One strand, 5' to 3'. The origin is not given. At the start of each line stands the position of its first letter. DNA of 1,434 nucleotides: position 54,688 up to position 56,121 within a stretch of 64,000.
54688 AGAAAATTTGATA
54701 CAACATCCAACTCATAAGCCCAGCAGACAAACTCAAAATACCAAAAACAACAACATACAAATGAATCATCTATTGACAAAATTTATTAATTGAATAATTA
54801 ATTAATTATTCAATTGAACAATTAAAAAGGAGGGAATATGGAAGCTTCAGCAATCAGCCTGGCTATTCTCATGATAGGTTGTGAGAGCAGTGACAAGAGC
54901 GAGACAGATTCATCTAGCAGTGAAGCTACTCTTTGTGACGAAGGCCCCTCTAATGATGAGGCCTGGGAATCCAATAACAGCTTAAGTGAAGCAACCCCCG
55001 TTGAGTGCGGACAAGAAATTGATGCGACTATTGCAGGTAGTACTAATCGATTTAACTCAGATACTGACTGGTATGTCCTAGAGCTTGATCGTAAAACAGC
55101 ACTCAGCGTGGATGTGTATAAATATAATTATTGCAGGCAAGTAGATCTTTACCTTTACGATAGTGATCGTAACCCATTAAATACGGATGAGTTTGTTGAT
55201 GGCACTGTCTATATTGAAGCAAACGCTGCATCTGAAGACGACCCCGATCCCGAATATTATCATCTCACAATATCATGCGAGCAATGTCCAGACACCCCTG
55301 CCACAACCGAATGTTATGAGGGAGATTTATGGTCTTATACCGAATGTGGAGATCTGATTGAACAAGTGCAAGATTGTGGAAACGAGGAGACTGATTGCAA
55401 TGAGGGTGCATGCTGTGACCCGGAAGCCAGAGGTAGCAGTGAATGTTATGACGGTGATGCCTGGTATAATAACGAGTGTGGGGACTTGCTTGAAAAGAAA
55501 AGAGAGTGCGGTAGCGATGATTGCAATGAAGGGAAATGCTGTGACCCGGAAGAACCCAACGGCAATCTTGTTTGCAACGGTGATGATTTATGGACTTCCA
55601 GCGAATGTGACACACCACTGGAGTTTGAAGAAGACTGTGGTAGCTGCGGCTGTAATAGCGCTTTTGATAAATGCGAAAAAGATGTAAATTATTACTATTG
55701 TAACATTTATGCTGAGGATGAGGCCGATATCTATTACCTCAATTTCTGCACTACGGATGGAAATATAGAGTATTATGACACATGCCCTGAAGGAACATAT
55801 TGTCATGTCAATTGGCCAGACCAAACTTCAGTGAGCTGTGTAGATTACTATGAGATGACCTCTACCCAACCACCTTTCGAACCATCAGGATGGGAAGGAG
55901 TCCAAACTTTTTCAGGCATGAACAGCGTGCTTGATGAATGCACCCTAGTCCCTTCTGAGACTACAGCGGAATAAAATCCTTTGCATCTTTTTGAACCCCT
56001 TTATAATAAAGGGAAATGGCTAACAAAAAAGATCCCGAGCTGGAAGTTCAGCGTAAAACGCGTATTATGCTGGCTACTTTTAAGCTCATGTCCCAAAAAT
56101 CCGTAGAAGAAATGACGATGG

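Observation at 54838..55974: Secreted protein with a PPC-like domain and three tandem Cys-rich modules of about 42 aa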

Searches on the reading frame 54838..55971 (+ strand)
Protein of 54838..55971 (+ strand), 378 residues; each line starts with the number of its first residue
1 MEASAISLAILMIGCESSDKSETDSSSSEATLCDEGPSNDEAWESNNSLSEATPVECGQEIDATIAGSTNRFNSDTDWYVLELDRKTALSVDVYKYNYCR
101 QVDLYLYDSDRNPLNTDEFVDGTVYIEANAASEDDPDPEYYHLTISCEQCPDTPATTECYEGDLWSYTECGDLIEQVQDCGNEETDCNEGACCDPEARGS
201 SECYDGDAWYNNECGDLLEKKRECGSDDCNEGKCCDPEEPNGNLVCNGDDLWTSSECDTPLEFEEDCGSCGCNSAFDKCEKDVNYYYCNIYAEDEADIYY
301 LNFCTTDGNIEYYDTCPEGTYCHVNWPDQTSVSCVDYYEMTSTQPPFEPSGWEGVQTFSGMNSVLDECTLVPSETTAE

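Call 4: search_protein_families(library=pfam, proteins=[window:54838-55971:+], max_evalue=10)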
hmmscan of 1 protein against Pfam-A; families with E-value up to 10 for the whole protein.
window:54838-55971:+ (378 aa): 0 families

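Call 6: search_protein_families(library=ncbifam, proteins=[window:54838-55971:+], max_evalue=10)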
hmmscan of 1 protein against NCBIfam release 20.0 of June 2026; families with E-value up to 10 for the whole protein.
window:54838-55971:+ (378 aa): 1 family
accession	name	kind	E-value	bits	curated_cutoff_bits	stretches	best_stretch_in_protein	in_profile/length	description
NF041328.1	C_rich_MXAN6577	subfamily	0.29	11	100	1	148-274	12-133/145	MXAN_6577-like cysteine-rich protein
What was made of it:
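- On PPC domain (PF04151) / clostridial collagen-binding domain: No peptidase domain is present in the protein (calls 4, 6).
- On NCBIfam NF041328 (MXAN_6577-like cysteine-rich protein): 11 bits, E 0.29 (call 6).
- Closest known: NCBIfam NF041328, MXAN_6577-like cysteine-rich protein. Same: It is the only curated model that touches the Cys-rich region at all (residues 148-274 against profile positions 12-133 of 145, call 6).
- Tried and rejected: Pfam and NCBIfam scans of the query found nothing except an 11-bit compositional hit to NF041328 (calls 4, 6).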

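Call 7: find_homologous_proteins(query=window:54838-55971:+, max_evalue=0.001)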
Query window:54838-55971:+ (378 aa): 1 proteins with E <= 0.001 among 720 candidates.
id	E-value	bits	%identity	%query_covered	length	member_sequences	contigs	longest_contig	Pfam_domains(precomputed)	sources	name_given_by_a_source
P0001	7.4e-259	877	100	100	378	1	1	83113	-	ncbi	-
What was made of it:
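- Tried and rejected: The query found only itself (call 7).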

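Call 8: search_solved_structures(query=window:54838-55971:+, max_evalue=10, show_alignments=3)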
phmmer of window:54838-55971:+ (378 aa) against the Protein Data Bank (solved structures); distinct sequences matched with E-value up to 10: 1.
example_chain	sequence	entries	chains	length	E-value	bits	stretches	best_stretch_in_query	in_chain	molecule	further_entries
2a3m_A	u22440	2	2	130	0.097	15.2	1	253-295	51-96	COG3005: Nitrate/TMAO reductases, membrane-bound tetraheme cytochrome c subunit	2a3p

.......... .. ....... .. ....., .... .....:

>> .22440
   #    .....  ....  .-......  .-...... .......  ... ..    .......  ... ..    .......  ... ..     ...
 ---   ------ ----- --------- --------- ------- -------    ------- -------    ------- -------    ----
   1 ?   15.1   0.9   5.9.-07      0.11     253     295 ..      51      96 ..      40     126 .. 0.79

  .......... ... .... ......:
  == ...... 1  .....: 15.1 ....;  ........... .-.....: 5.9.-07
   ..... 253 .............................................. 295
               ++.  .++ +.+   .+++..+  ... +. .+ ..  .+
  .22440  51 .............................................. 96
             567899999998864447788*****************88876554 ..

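Call 9: find_encoding_contigs(protein=P0001, flank=10000, max_places=6)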
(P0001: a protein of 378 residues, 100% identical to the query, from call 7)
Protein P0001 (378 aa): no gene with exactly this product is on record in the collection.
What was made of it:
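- Tried and rejected: The query's own contig is not on record (call 9).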

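Call 10: list_cluster_members(proteins=[P0001])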
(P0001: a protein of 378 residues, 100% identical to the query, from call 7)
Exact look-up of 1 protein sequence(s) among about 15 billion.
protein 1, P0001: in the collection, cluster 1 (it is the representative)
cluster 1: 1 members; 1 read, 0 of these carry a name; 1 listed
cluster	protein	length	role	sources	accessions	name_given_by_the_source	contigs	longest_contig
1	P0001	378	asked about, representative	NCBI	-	-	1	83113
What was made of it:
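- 54838..55974 (+): Whole ORF, 378 aa plus stop codon. The identical protein exists once in the 15-billion-protein collection, from an NCBI contig of 83,113 bp (calls 7, 10).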

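Call 25: search_protein_representatives(protein=window:54838-55971:+)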
Query: 378 residues. Proteins with E-value up to 0.001 (for the whole library): 32; up to 1e-10: 6; up to 1e-30: 1. The best 32 are listed.
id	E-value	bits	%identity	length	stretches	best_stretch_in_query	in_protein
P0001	2.4e-259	876.8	100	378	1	1-378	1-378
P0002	1.9e-20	90.0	30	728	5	39-119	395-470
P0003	7.7e-20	88.0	31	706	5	40-116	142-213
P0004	3.9e-13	66.0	30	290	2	5-177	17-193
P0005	2.8e-12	63.1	30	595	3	151-275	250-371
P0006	1.6e-11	60.6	31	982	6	150-274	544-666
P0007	8.1e-10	55.0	29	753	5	41-120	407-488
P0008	1.1e-09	54.6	35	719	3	142-270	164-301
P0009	3.1e-09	53.1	30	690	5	38-117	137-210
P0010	5.9e-09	52.2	34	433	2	151-265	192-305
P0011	1.4e-08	50.9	30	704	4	40-148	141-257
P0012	6.6e-08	48.7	35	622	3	149-272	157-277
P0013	8.5e-08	48.4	31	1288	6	44-117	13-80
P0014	9.7e-08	48.2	31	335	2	40-178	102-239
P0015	4.8e-07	45.9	29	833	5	40-113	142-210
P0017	7.9e-07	45.2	34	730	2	147-235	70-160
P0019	5.7e-06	42.3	44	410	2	163-235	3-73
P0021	7.9e-06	41.9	34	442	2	154-239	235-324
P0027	2.8e-04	36.8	35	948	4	155-275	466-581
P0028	4.4e-04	36.1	29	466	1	152-284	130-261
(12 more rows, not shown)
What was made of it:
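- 54946..55284 (+): PPC / collagen-binding-domain-type beta-sandwich (aa ~37-149), with E44-x-N46-N47 and D75-x-D77-W-Y79 motifs. phmmer hits to PPC-repeat proteins at E down to 1.9e-20 (call 25).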

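Call 27: search_protein_families(library=pfam, proteins=[P0002, P0004, P0005, P0006, P0008, P0010, P0012, P0014, P0017, P0021], max_evalue=0.01)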
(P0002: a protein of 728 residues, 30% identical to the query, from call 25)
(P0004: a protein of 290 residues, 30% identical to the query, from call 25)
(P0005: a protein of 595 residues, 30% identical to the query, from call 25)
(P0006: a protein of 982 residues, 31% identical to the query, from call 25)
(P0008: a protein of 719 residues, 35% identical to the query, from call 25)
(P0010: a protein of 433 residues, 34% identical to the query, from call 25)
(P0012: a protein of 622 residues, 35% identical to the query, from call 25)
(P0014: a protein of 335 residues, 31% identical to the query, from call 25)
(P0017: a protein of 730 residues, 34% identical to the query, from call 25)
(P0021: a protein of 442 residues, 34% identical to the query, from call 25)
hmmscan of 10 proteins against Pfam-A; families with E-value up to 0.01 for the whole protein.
P0002 (728 aa): 7 families
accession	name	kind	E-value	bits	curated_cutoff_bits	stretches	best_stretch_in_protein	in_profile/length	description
PF04151.21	PPC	-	2.4e-15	57.6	25.9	1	550-617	1-69/70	Bacterial pre-peptidase C-terminal domain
PF18962.6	Por_Secre_tail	-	2.5e-11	44.2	27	1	654-724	1-72/75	Secretion system C-terminal sorting domain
PF21515.2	Gp6_2nd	-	9.6e-06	25.7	27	0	132-158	32-58/66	Baseplate wedge protein gp6, domain II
PF20774.2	InhA-like_VEG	-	4.1e-05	24.3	27.6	0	169-196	113-140/158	Immune inhibitor A-like metallopeptidase, VEG domain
PF23865.1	DUF7223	-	0.00037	20.2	27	0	160-207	57-104/254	Domain of unknown function (DUF7223)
PF00666.23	Cathelicidins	-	0.003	18.3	21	0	489-516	25-52/101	Cathelicidin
PF12573.13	OxoDH_E1alpha_N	-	0.0033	17.6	25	0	177-190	16-29/41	2-oxoisovalerate dehydrogenase E1 alpha subunit N terminal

P0004 (290 aa): 1 family
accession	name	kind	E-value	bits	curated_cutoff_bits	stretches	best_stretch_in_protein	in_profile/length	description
PF00403.32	HMA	-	0.0068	17.2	24.8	0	70-117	11-57/62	Heavy-metal-associated domain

P0005 (595 aa): 2 families
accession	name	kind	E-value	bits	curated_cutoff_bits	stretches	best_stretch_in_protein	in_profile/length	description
PF13385.13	Laminin_G_3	-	1.3e-19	71.3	27.6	1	438-587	11-151/151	Concanavalin A-like lectin/glucanases superfamily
PF02210.31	Laminin_G_2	-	0.00015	22.7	22.9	1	507-574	48-121/126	Laminin G domain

P0006 (982 aa): 0 families

P0008 (719 aa): 2 families
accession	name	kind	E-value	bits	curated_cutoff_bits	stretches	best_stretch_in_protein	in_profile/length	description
PF07705.17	CARDB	-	4.3e-10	40.1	22.7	1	64-162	12-100/101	CARDB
PF23457.1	LysM2_NFP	-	0.00095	19.6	36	0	421-445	7-31/56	NFP LysM2 domain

P0010 (433 aa): 1 family
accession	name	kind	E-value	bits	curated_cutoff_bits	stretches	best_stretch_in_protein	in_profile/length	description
PF07603.17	Lcl_C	-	2.2e-21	76.8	34.9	1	284-430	4-117/117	Lcl C-terminal domain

P0012 (622 aa): 1 family
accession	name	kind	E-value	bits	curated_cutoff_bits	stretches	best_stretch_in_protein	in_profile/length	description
PF03781.23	FGE-sulfatase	-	1.7e-05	25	23.3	1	486-575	86-190/255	Sulfatase-modifying factor enzyme 1-like domain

P0014 (335 aa): 0 families

P0017 (730 aa): 0 families

P0021 (442 aa): 2 families
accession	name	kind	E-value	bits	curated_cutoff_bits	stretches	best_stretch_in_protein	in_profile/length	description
PF07603.17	Lcl_C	-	2.4e-11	44.4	34.9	1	332-421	2-98/117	Lcl C-terminal domain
PF01683.23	EB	-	0.0047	17.4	24.3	0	24-49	15-40/52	EB module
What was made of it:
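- On EB module (PF01683): The one hit seen in a full-length carrier, in P0021, scored 17.4 bits against a cut-off of 24.3 (call 27).
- Co-occurring domains are Laminin_G_3, CARDB, Lcl_C and FGE-sulfatase (call 27).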

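Call 28: search_protein_families(library=ncbifam, proteins=[P0002, P0004, P0005, P0006, P0008, P0010, P0012, P0014, P0017, P0021], max_evalue=0.01)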
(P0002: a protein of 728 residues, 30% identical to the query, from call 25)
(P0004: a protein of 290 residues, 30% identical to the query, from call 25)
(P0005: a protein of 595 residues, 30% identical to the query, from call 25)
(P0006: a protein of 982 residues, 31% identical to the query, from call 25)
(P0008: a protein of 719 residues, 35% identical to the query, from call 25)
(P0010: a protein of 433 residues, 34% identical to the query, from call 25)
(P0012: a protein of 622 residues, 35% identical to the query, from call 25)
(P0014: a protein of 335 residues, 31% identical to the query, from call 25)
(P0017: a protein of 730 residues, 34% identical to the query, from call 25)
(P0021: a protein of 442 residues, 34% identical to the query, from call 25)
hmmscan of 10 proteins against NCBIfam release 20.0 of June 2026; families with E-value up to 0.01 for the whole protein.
P0002 (728 aa): 2 families
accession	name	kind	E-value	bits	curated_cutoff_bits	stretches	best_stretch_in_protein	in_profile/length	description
TIGR04183.1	Por_Secre_tail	domain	2.4e-20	72.3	23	1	654-727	1-71/72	T9SS type A sorting domain-containing protein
TIGR02620.1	cas_VVA1548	hypoth_equivalog_domain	0.00021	21.5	46.35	0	349-369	41-61/93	CRISPR-associated protein Csx16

P0004 (290 aa): 0 families

P0005 (595 aa): 1 family
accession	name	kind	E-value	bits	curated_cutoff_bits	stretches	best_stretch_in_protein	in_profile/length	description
NF052521.1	TafC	equivalog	2.1e-05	23.8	410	1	512-593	280-363/373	TafC family fimbrial protein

P0006 (982 aa): 0 families

P0008 (719 aa): 0 families

P0010 (433 aa): 0 families

P0012 (622 aa): 0 families

P0014 (335 aa): 0 families

P0017 (730 aa): 0 families

P0021 (442 aa): 0 families

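Call 31: find_homologous_proteins(query=A1, max_evalue=0.001)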
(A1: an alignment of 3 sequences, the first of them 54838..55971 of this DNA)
Query A1 (3 sequences) (378 aa, profile of the alignment): 2 proteins with E <= 0.001 among 2300 candidates.
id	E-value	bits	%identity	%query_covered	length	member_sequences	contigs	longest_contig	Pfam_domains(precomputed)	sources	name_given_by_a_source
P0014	3.0e-127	442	26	52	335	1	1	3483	-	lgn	-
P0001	2.4e-117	410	100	100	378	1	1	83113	-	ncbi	-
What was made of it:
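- Tried and rejected: Alignment A1 found only P0014 and the query (call 31).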

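Call 32: find_encoding_contigs(protein=P0014, flank=5000)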
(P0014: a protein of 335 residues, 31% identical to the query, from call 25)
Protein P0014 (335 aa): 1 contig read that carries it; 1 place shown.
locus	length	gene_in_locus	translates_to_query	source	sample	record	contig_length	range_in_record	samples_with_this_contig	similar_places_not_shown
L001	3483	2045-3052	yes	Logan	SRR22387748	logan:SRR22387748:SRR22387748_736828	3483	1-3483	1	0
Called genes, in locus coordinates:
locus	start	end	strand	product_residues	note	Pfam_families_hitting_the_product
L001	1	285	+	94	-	?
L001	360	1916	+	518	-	PF00266:Aminotran_5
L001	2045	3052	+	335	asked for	-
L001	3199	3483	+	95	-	?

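Call 33: find_encoding_contigs(protein=P0004, flank=10000)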
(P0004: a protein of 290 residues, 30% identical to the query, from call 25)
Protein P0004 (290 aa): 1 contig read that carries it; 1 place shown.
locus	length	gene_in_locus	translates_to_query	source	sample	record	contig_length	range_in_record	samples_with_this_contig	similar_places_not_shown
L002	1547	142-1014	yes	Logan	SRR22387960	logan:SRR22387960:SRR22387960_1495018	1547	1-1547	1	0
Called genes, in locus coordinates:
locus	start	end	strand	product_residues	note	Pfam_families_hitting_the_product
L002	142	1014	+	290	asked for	-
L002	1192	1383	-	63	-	PF00313:CSD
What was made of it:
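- No conserved gene neighbourhood exists among the three family members (calls 32, 33). The two relatives are not next to mre genes (calls 32, 33), so the adjacency is probably coincidental.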

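Call 34: find_related_loci(query=A1, collection=genome_contigs, flank=10000)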
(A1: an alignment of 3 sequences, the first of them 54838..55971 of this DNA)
Query A1 (378 aa) in genome_contigs; peptide patterns used: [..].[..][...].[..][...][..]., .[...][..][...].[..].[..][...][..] (x = any residue, [..] = any of these).
38 stretches matched a pattern, but none encodes a relative of the query by tblastn (E <= 1e-3).

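Call 57: find_related_loci(query=A1, collection=metagenome_contigs, flank=8000)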
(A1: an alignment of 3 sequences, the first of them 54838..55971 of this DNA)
Query A1 (378 aa) in metagenome_contigs; peptide patterns used: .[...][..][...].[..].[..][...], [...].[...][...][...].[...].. (x = any residue, [..] = any of these).
270 stretches matched a pattern, but none encodes a relative of the query by tblastn (E <= 1e-3).
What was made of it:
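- Tried and rejected: The metagenome_contigs scan with A1 found nothing (call 57).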

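Call 58: predict_structure(alignment_id=A3)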
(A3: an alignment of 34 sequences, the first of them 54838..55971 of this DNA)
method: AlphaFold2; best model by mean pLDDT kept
length: 378 residues; sequences in the alignment: 34
mean_pLDDT: 70.4   pTM: 0.48
mean pLDDT of the five models: 70.4, 69.5, 69.4, 68.9, 67.7
residues with pLDDT >= 90: 115; 70-90: 109; 50-70: 36; < 50: 118
segments of 3 or more residues with pLDDT < 50: 1-41, 294-300, 304-320, 328-330, 336-378
pLDDT, mean of each block of 10 residues (from residue 1): 40 36 40 37 75 93 73 81 93 76 91 90 92 74 91 91 92 92 81 83 94 88 90 84 91 88 91 87 54 48 46 43 51 48 36 40 38 33
secondary structure, 60 per line:
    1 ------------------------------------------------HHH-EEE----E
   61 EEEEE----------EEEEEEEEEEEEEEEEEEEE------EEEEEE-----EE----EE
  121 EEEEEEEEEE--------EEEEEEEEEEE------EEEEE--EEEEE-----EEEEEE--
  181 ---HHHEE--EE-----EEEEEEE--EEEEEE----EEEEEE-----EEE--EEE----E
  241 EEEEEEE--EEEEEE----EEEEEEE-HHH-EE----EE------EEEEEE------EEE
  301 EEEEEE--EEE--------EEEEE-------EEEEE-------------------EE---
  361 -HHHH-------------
elements in order: E53-55 E60-65 E76-95 E102-107 E119-130 E139-149 E156-160 E163-167 E173-178 E198-204 E207-212 E217-222 E228-230 E233-235 E240-247 E250-255 E260-266 E286-291 E298-306 E309-311 E320-324 E332-336 H362-365
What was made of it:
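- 54883..54945 (+): Acidic Ser/Thr/Asp/Glu-rich linker (aa 16-36). AF2 pLDDT is below 50 for residues 1-41 (call 58).
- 54946..55284 (+): AF2 block-mean pLDDT is 73-93 (call 58).
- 55693..55857 (+): C-terminal Cys/Tyr-rich region (aa 286-340; 5 Cys, 10 Tyr), conserved in P0004 and P0014. Possibly a fourth, degenerate module. AF2 confidence is low (call 58).
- On PPC domain (PF04151) / clostridial collagen-binding domain: AF2 block-mean pLDDT is 73-93 over residues 41-150 (call 58).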
